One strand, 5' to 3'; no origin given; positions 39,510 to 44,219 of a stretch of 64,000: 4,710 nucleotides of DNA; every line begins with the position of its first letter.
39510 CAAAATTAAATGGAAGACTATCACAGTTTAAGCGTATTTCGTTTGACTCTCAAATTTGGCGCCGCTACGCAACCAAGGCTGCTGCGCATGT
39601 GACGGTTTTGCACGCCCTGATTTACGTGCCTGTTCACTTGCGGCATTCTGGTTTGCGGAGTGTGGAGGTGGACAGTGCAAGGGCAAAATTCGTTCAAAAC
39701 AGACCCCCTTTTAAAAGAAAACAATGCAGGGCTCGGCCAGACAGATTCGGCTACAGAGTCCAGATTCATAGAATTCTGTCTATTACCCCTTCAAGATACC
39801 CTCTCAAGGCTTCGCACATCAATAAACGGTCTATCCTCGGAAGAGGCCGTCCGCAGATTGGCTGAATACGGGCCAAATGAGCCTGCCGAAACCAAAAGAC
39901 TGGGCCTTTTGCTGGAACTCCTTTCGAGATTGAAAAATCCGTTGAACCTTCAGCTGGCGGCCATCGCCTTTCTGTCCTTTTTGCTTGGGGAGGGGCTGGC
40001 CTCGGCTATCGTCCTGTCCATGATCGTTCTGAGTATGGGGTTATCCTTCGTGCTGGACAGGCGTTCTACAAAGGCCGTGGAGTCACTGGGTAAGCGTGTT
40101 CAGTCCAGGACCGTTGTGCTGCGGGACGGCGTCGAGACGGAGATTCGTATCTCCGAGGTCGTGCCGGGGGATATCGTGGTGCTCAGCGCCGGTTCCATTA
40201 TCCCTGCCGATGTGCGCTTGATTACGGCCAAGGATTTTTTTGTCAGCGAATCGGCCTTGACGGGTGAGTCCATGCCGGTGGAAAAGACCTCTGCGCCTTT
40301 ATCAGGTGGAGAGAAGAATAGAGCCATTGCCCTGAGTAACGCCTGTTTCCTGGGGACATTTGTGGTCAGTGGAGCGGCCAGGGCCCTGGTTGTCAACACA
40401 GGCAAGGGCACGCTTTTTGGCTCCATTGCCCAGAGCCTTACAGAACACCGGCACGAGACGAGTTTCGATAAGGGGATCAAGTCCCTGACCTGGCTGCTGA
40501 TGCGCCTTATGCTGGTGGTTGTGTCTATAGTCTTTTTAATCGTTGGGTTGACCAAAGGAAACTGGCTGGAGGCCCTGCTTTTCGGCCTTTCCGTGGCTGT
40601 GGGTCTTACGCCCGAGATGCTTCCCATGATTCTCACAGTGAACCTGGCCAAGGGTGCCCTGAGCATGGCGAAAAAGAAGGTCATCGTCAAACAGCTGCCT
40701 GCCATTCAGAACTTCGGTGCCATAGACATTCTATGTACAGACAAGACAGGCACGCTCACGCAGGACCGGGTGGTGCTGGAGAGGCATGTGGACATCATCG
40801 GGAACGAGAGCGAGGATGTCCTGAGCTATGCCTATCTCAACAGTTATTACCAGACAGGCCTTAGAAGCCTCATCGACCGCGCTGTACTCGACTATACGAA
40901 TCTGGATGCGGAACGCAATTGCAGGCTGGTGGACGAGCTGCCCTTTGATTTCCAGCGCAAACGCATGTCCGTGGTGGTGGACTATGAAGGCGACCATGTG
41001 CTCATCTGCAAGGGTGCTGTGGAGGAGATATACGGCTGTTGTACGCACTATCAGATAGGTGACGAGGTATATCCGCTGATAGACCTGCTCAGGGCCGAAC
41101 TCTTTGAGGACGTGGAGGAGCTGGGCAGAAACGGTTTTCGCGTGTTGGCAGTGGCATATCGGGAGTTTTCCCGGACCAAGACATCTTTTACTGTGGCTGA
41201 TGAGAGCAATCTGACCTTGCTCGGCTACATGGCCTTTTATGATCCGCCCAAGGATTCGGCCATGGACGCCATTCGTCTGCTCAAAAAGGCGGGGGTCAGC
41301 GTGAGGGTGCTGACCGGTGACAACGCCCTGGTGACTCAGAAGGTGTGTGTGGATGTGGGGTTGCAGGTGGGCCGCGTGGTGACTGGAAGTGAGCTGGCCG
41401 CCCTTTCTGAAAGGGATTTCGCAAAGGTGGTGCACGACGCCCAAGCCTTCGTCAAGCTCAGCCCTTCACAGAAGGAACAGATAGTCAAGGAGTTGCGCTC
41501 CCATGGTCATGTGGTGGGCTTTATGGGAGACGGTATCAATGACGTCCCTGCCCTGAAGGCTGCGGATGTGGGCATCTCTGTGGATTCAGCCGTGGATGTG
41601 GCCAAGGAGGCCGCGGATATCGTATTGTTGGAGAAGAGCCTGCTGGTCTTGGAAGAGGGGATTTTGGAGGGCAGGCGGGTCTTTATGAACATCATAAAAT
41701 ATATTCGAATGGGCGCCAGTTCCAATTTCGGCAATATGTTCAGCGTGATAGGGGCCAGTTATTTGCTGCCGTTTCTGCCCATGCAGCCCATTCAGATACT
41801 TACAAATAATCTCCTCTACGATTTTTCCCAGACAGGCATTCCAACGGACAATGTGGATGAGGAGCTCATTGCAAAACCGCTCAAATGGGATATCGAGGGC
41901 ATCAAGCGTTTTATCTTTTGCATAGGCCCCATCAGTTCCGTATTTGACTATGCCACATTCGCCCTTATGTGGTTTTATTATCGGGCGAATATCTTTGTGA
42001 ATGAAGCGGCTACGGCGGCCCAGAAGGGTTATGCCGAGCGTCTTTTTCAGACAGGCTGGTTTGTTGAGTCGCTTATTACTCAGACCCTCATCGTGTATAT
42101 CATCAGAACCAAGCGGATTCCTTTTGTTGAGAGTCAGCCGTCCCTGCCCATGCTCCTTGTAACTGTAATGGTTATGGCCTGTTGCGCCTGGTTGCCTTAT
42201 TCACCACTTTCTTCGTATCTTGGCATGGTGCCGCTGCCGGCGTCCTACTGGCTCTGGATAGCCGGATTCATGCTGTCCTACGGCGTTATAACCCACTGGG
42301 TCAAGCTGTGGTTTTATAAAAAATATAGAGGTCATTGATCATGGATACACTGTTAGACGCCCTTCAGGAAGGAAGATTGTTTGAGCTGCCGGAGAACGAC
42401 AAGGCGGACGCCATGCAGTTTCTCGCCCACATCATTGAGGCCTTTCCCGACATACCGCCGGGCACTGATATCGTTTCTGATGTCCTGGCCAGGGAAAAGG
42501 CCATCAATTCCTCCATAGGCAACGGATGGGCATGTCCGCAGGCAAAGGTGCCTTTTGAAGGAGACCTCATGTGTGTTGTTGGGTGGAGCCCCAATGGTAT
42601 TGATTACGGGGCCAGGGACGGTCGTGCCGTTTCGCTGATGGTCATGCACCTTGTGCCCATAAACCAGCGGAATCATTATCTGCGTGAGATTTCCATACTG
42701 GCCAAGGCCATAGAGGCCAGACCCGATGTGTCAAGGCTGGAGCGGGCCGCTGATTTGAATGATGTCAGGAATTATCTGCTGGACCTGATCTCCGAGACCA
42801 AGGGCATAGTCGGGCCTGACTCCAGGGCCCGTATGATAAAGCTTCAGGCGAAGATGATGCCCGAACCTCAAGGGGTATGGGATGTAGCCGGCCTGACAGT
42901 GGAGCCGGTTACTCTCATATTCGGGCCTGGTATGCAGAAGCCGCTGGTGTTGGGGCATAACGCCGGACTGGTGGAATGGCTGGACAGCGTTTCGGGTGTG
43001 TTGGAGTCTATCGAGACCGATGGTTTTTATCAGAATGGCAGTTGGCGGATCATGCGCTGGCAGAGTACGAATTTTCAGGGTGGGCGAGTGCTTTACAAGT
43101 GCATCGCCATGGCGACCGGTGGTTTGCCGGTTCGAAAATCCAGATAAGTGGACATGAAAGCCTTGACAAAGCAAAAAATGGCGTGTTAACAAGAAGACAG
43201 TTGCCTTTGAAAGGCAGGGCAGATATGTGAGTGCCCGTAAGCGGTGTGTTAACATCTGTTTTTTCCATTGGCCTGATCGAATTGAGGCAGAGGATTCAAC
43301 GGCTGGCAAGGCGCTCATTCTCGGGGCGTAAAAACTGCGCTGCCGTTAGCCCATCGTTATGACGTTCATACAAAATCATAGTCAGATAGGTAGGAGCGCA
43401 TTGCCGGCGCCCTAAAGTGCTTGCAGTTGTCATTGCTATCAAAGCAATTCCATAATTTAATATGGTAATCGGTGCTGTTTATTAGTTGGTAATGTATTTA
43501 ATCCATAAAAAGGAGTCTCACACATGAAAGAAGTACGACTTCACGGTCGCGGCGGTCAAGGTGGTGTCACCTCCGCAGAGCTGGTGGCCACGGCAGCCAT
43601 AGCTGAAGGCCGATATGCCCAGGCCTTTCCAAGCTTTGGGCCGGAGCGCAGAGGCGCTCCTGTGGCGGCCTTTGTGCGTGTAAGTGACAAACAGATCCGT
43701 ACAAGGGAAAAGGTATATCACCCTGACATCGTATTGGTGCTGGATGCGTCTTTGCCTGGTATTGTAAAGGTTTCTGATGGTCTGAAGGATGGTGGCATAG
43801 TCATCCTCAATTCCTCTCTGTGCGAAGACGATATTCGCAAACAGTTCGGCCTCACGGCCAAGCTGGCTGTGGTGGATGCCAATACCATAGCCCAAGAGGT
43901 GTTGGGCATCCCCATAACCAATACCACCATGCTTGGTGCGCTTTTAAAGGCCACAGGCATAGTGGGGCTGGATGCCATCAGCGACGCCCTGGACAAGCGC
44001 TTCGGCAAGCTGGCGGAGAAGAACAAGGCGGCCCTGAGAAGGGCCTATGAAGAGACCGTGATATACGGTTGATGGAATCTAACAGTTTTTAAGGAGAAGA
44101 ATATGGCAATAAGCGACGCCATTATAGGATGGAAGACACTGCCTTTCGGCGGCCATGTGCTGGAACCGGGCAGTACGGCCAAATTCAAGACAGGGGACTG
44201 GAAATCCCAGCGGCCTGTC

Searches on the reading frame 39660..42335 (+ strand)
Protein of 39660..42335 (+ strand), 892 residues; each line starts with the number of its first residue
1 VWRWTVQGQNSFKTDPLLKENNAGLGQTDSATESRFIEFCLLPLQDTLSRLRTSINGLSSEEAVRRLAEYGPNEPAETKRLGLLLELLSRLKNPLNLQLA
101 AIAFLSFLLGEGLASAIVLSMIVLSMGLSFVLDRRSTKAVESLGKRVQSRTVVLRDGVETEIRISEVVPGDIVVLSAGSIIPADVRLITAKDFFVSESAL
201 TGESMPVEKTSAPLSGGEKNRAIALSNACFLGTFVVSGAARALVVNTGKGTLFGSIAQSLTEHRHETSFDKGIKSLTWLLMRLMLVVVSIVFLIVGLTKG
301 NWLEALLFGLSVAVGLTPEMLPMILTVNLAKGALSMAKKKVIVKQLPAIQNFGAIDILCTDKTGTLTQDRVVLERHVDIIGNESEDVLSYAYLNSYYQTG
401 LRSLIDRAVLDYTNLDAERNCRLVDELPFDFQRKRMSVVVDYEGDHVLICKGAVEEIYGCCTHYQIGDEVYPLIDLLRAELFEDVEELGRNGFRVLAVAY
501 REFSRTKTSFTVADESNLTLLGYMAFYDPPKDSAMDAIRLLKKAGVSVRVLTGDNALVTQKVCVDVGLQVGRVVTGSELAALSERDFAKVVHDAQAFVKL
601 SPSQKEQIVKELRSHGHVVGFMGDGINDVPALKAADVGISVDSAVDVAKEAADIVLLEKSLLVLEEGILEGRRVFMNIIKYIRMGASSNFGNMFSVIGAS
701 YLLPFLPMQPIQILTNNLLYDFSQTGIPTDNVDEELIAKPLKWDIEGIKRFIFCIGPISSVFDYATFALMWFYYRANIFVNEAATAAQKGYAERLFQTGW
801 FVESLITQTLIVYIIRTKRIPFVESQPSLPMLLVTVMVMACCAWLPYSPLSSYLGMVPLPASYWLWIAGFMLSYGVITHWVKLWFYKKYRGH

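Call 31: search_protein_families(library=ncbifam, proteins=[window:39660-42335:+], max_evalue=1e-15)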
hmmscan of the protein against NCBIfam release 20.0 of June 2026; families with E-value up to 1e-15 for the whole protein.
window:39660-42335:+ (892 aa): 19 families
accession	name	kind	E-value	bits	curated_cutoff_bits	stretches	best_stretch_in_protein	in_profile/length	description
TIGR01524.1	ATPase-IIIB_Mg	equivalog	0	1064.2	610.75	1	45-890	20-865/867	magnesium-translocating P-type ATPase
NF011702.0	PRK15122.1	subfamily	0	1038.8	975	1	32-890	24-904/907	magnesium-translocating P-type ATPase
TIGR01647.1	ATPase-IIIA_H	equivalog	2.7e-133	445.8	615.5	1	57-838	1-745/755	plasma-membrane proton-efflux P-type ATPase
TIGR01522.1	ATPase-IIA2_Ca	equivalog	2.9e-121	405.8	798.3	1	38-741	3-714/854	calcium-transporting P-type ATPase, PMR1-type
TIGR01116.1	ATPase-IIA1_Ca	equivalog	1e-98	331.5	703.4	2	425-743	377-670/799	calcium-translocating P-type ATPase, SERCA-type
TIGR01523.1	ATPase-IID_K-Na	equivalog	3.6e-86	289.7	645.05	2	410-727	472-809/997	potassium/sodium efflux P-type ATPase, fungal-type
TIGR01494.1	ATPase_P-type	subfamily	8.9e-83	278.3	62.3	3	589-708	358-472/478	HAD-IC family P-type ATPase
TIGR01517.1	ATPase-IIB_Ca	equivalog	3.3e-76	257.2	507.05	1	49-737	46-749/882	calcium-translocating P-type ATPase, PMCA-type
TIGR01106.1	ATPase-IIC_X-K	subfamily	1.3e-73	248.4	946.1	2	113-373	104-362/997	Na,H/K antiporter P-type ATPase subunit alpha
TIGR01657.1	P-ATPase-V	hypoth_equivalog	1.3e-70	238.2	618.25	2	51-375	133-468/1055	ATP13A2 family polyamine export P-type ATPase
TIGR01525.1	ATPase-IB_hvy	subfamily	9.9e-61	206.2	346.25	2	103-570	9-427/560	heavy metal translocating P-type ATPase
TIGR01512.1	ATPase-IB2_Cd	subfamily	9.1e-43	146.7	313.5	1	100-375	5-254/494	cadmium family heavy metal-translocating P-type ATPase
TIGR01511.1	ATPase-IB1_Cu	subfamily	3.6e-41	141.7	397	1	115-375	46-281/542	copper-translocating P-type ATPase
NF008262.1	PRK11033.1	equivalog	8.4e-34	117.1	1005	1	100-389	185-459/731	zinc/cadmium/mercury/lead-transporting ATPase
NF033775.1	P_type_ZntA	exception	3.4e-31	108.3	1240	0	100-373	190-448/732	Zn(II)/Cd(II)/Pb(II) translocating P-type ATPase ZntA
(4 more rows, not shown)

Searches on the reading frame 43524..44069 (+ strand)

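Call 32: search_protein_families(library=ncbifam, proteins=[window:43524-44069:+], max_evalue=1e-15)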
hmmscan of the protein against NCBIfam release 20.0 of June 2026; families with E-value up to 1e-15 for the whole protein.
window:43524-44069:+ (182 aa): 7 families
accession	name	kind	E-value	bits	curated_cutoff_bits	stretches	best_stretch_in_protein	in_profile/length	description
NF006321.0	PRK08534.1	equivalog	3.1e-65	219.3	225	1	1-178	1-177/181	pyruvate ferredoxin oxidoreductase subunit gamma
NF010632.0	PRK14029.1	equivalog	5.3e-63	212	335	1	1-181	1-183/185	pyruvate/ketoisovalerate ferredoxin oxidoreductase subunit gamma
NF040683.1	PorC_Meth_Thtga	equivalog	4.5e-62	208.9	270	1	1-177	1-172/177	pyruvate synthase subunit PorC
TIGR02175.1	PorC_KorC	subfamily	9.9e-62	207.8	81.1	1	1-178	1-175/177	2-oxoacid:acceptor oxidoreductase, gamma subunit, pyruvate/2-ketoisovalerate family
NF045762.1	PhenlGlyoxDHPadE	equivalog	2.5e-55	187.2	300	1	1-180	1-181/187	NADH-dependent phenylglyoxylate dehydrogenase subunit gamma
NF004497.0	PRK05844.1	equivalog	1.3e-34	119.4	243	1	1-177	1-184/186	pyruvate flavodoxin oxidoreductase subunit gamma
NF006323.0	PRK08537.1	equivalog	4.4e-22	78.3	235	1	2-176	3-176/181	2-oxoacid:ferredoxin oxidoreductase subunit gamma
